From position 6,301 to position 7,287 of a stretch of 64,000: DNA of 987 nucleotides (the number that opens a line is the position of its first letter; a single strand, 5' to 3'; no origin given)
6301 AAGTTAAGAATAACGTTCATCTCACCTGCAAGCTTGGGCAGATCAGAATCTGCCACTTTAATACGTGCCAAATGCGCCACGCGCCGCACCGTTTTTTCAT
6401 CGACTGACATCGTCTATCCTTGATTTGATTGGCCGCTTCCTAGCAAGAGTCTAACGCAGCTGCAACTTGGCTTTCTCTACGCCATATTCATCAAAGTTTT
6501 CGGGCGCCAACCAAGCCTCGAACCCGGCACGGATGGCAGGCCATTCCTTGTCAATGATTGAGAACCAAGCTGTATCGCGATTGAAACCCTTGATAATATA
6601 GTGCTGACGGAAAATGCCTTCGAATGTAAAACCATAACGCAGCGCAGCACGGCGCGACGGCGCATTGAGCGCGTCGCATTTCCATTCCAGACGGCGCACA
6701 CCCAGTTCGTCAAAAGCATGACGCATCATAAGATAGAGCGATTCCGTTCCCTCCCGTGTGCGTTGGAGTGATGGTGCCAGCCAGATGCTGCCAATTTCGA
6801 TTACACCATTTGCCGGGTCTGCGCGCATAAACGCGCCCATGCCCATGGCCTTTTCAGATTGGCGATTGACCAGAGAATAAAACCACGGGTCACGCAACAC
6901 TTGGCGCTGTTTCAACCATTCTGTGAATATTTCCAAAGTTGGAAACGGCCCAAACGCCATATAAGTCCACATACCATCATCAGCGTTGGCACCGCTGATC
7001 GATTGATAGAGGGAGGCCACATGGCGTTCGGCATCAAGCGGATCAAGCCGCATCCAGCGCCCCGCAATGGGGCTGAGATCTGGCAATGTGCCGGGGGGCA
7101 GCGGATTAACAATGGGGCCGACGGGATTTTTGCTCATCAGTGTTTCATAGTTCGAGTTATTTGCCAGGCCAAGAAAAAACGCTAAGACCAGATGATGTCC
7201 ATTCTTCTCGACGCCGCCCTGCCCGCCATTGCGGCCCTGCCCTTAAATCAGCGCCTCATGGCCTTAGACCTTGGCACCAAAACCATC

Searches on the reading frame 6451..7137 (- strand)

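Call 3: search_protein_families(library=pfam, proteins=[window:6451-7137:-], max_evalue=0.1)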
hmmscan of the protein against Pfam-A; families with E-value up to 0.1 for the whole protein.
window:6451-7137:- (228 aa): 3 families
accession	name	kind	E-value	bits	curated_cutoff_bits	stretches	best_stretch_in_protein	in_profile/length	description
PF13302.13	Acetyltransf_3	-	9.6e-16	59.2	25.4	1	31-171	4-138/138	Acetyltransferase (GNAT) domain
PF00583.31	Acetyltransf_1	-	1.3e-09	38.8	20.7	1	73-170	26-116/116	Acetyltransferase (GNAT) family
PF13420.13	Acetyltransf_4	-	0.0063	17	24.3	1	66-191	32-155/155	Acetyltransferase (GNAT) domain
